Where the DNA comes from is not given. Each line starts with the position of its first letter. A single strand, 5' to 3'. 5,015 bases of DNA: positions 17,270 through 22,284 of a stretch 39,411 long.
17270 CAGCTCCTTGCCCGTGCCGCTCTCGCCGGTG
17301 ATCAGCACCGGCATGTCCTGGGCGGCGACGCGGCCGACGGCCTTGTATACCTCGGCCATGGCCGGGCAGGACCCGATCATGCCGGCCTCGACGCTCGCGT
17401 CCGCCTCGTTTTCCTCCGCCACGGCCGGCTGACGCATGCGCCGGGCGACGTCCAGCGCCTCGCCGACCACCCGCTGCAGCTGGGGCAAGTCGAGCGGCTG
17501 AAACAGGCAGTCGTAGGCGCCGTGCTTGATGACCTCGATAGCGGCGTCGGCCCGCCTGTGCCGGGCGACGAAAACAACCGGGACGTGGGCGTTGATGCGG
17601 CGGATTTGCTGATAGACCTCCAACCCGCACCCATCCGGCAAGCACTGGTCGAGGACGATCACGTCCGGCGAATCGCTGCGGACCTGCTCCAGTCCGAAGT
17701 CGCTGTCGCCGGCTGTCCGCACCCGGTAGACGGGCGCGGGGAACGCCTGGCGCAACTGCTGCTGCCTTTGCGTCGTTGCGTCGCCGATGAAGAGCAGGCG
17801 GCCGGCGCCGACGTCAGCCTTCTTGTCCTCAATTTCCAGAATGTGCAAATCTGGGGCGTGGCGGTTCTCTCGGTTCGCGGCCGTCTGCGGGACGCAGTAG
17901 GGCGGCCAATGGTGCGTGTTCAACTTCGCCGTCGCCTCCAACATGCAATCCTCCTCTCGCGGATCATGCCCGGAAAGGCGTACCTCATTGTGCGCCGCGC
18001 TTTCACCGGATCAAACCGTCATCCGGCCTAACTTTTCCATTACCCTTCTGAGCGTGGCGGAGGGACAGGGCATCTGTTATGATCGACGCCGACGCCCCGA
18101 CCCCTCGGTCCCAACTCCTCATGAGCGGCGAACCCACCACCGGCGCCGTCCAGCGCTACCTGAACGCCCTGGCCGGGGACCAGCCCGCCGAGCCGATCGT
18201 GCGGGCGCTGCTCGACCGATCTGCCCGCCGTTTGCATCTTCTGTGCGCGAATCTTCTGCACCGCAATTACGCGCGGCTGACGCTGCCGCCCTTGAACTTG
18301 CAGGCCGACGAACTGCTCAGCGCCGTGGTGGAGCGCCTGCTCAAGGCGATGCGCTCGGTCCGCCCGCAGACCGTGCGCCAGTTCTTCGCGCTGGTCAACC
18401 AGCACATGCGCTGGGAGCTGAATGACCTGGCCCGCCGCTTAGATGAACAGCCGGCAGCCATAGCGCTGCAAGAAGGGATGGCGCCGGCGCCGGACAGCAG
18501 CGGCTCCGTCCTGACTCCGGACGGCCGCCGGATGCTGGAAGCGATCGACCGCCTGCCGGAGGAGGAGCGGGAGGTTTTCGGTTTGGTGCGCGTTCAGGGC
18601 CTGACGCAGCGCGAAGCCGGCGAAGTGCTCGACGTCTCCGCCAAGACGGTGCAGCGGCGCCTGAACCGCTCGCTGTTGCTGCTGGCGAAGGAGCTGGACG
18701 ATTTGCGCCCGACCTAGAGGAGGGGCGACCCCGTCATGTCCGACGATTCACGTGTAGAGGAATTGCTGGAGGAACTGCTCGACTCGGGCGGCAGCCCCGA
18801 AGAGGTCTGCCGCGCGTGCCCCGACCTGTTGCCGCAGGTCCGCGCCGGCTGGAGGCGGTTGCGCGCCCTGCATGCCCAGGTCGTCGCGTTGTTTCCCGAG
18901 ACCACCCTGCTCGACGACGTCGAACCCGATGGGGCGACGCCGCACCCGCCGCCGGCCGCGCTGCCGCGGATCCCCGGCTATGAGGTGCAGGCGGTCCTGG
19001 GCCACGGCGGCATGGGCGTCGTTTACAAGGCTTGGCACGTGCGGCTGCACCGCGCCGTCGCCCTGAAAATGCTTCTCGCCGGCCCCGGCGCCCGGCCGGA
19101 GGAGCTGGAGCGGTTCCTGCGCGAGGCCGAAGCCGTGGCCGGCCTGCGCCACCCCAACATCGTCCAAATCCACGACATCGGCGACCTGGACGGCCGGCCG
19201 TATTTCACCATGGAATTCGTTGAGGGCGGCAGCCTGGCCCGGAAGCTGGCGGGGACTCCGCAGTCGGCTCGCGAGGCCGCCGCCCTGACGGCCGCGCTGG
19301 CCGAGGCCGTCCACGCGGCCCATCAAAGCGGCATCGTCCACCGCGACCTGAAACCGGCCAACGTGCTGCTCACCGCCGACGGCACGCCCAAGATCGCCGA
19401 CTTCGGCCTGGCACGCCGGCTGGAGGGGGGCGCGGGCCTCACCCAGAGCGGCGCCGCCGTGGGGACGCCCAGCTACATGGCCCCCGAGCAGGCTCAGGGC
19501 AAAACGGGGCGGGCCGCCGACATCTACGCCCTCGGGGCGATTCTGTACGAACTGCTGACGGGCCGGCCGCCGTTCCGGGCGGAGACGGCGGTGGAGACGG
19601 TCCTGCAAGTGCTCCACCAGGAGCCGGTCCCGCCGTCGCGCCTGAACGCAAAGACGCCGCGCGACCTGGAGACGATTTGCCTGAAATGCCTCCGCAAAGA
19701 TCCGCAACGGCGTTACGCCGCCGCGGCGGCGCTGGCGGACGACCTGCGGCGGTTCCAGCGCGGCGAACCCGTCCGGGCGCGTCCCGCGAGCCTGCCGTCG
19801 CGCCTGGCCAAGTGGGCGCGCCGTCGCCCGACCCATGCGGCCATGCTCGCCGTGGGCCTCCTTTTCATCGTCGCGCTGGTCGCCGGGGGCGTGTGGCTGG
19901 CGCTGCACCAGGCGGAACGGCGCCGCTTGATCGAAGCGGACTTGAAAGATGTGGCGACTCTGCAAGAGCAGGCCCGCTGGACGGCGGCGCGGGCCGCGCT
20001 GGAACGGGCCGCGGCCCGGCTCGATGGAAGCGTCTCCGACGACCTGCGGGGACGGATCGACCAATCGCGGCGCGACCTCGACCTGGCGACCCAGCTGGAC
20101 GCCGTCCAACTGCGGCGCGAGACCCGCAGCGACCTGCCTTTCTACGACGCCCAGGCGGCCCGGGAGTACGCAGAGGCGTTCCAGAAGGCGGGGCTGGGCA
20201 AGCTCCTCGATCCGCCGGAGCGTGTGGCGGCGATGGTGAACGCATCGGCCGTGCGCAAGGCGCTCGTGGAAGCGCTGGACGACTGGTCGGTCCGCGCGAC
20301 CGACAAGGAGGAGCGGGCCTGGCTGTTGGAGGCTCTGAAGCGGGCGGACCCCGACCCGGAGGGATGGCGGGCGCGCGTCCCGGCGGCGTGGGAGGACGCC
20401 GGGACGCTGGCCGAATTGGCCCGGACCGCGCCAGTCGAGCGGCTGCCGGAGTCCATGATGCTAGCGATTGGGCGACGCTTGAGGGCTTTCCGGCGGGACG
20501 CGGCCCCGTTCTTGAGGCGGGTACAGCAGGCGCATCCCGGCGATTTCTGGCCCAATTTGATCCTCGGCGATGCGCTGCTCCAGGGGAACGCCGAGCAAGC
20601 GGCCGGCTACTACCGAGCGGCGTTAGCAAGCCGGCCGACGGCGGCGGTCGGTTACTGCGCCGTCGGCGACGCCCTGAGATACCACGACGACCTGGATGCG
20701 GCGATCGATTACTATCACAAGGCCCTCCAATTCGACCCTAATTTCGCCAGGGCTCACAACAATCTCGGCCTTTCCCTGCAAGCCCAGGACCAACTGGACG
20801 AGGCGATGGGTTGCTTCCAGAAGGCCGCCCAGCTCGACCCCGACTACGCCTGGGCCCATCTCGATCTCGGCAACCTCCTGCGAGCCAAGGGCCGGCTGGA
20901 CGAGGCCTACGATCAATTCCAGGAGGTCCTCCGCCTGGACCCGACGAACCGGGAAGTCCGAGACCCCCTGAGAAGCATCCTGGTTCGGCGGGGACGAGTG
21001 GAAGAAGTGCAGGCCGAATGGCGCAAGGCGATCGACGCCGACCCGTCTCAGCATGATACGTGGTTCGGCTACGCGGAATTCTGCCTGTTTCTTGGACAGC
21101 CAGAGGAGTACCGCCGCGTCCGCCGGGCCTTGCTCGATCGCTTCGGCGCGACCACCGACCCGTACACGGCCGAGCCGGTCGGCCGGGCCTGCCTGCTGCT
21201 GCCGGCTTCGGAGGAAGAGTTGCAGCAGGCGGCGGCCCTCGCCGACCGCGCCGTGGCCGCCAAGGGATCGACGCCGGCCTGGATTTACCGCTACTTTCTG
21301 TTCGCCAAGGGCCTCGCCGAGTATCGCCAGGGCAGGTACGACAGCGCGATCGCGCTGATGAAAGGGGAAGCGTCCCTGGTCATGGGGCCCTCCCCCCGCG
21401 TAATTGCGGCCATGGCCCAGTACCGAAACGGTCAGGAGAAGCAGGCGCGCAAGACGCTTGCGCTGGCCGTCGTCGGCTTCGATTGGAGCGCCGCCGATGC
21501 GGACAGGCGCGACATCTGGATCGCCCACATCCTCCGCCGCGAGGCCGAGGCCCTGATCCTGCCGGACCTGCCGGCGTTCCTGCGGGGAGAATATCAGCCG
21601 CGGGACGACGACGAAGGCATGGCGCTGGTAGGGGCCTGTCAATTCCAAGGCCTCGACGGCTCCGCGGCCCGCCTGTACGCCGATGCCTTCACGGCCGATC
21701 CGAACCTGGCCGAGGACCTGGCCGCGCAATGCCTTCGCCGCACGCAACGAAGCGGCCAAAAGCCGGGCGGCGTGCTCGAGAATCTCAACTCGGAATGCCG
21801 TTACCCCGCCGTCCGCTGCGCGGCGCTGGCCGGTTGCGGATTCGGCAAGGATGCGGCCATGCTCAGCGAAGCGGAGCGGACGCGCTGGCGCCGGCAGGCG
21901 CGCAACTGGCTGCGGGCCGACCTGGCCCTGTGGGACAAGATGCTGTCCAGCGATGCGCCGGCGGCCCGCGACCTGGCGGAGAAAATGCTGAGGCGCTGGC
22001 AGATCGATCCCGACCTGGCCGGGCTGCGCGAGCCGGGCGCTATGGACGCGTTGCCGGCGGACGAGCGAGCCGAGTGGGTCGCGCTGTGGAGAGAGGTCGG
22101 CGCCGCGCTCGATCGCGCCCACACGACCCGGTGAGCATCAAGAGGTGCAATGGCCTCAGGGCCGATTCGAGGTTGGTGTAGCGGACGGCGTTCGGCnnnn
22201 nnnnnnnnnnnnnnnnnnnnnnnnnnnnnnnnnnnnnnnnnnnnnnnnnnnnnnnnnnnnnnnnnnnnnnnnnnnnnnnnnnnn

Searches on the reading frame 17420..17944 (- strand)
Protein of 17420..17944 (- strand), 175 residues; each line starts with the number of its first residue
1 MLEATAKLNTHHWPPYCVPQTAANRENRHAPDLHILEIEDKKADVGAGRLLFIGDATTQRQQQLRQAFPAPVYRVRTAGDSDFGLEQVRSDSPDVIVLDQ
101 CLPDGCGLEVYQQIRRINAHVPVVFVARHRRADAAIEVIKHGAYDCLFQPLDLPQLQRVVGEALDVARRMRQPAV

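Call 83: search_protein_representatives(alignment_id=A3)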
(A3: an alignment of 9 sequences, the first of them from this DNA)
Query: 9 sequences, 165 profile positions. Proteins with E-value up to 0.001 (for the whole library): 292530; up to 1e-10: 25129; up to 1e-30: 108. The best 150 are listed.
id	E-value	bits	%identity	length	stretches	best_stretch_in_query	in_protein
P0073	2.1e-69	248.7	-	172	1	32-162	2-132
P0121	1.5e-68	245.9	-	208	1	15-165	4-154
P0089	4.1e-66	238.0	-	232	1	13-158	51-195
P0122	9.3e-63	227.0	-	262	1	14-164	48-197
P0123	5.9e-62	224.4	-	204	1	33-165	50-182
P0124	3.1e-59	215.6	-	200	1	36-165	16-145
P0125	3.6e-59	215.4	-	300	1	12-165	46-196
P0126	2.6e-58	212.6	-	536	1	36-165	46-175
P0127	2.2e-56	206.3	-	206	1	7-165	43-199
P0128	2.7e-56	206.0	-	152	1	35-164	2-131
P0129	3.7e-56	205.6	-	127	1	39-161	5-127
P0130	4.4e-56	205.3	-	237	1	9-144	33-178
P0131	4.1e-55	202.2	-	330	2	31-165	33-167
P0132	3.7e-54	199.1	-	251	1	38-165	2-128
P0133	5.5e-54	198.5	-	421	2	38-165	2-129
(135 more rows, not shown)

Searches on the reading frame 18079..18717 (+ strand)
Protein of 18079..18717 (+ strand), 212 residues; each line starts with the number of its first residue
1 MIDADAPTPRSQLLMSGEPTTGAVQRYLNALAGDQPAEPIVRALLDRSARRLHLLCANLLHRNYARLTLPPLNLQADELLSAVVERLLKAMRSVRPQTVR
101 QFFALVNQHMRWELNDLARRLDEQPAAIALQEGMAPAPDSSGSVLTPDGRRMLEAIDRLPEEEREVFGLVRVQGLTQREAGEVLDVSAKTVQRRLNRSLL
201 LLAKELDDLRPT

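Call 9: search_protein_families(library=pfam, proteins=[window:18079-18717:+], max_evalue=0.01)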
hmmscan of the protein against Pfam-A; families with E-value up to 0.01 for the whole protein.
window:18079-18717:+ (212 aa): 6 families
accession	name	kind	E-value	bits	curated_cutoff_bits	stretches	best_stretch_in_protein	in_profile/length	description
PF08281.18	Sigma70_r4_2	-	2.7e-13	49.8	25.7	1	151-200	3-52/54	Sigma-70, region 4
PF04545.22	Sigma70_r4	-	1.1e-10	41.3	24.1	1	155-200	1-46/50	Sigma-70, region 4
PF07638.17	Sigma70_ECF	-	2.7e-06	27.8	21.1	1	52-196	30-173/185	ECF sigma factor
PF13384.12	HTH_23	-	0.0014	18.9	24.6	1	169-197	13-40/50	Homeodomain-like domain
PF20432.4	Xre-like-HTH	-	0.0044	17.7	25.8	0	174-199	23-48/63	Antitoxin Xre-like helix-turn-helix domain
PF25213.1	HVO_A0261_N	-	0.0092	16.3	35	0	164-196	14-46/86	HVO_A0261 N-terminal domain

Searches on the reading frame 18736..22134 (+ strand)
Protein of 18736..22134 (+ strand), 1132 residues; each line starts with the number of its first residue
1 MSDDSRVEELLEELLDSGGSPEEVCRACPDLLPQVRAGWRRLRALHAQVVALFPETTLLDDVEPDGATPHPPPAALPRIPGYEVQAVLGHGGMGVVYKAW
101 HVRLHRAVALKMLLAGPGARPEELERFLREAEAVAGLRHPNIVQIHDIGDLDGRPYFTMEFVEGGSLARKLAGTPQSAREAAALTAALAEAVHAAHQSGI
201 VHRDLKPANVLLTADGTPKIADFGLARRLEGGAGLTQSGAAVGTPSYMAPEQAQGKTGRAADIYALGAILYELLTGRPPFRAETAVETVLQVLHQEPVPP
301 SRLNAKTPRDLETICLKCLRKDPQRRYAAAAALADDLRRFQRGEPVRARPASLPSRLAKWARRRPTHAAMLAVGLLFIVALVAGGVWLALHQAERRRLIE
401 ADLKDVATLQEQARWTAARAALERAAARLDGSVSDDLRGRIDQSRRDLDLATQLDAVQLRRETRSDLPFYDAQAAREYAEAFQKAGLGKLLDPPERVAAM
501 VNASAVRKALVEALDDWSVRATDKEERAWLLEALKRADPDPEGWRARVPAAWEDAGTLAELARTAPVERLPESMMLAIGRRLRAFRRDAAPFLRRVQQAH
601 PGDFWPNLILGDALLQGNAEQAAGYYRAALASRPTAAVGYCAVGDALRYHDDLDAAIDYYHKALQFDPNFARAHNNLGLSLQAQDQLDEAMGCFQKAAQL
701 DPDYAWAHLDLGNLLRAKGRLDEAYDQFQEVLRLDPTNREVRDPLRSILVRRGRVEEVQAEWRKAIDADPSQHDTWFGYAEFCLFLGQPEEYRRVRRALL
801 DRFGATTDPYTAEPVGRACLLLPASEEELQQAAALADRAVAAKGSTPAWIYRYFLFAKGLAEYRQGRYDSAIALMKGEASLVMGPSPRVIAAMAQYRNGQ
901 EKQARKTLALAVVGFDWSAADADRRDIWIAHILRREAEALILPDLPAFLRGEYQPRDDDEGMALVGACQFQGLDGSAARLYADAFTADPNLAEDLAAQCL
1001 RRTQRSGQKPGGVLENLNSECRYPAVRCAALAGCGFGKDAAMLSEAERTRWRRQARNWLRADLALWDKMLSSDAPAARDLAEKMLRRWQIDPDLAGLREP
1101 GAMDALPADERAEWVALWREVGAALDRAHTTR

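Call 9: search_protein_families(library=pfam, proteins=[window:18736-22134:+], max_evalue=0.01)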
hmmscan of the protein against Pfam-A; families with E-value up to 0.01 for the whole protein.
window:18736-22134:+ (1132 aa): 20 families
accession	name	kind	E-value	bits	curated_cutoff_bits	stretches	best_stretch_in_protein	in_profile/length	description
PF00069.31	Pkinase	-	4.8e-53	180.7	31.7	1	82-335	1-260/263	Protein kinase domain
PF07714.23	PK_Tyr_Ser-Thr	-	7e-36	124.3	23.1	1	84-328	3-250/258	Protein tyrosine and serine/threonine kinase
PF13414.12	TPR_11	-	5.9e-24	83.9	26.8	3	644-684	1-41/42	TPR repeat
PF00515.34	TPR_1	-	1e-23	82.6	27.8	3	671-704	1-34/34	Tetratricopeptide repeat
PF07719.23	TPR_2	-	1.9e-18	65.4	27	3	671-704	1-34/34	Tetratricopeptide repeat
PF13431.12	TPR_17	-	4.1e-14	52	24.4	2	693-724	1-32/34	Tetratricopeptide repeat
PF13181.12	TPR_8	-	1.1e-13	50.5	25.7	1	671-704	1-34/34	Tetratricopeptide repeat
PF13428.12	TPR_14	-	7.4e-11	42.1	23.5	1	706-742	2-38/44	Tetratricopeptide repeat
PF14559.12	TPR_19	-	4.7e-10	40.1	25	2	683-742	3-62/68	Tetratricopeptide repeat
PF13432.12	TPR_16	-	5.3e-09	36.8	32.7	3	681-738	7-64/65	Tetratricopeptide repeat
PF13424.12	TPR_12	-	1.6e-08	35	30.1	1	671-735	3-75/77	Tetratricopeptide repeat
PF23914.1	TPR_CcmH_CycH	-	8.8e-08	32.6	42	0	678-764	57-146/158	Cytochrome c-type biogenesis protein H TPR domain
PF13176.12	TPR_7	-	8.4e-07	29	27.9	0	707-739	1-35/36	Tetratricopeptide repeat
PF01636.29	APH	-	9.3e-07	29.3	23.2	2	119-197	32-109/239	Phosphotransferase enzyme family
PF24575.1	TPR_Slam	-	9.3e-06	26.5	35.2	0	646-691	56-101/104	Surface lipoprotein assembly modifier, N-terminal TPR repeats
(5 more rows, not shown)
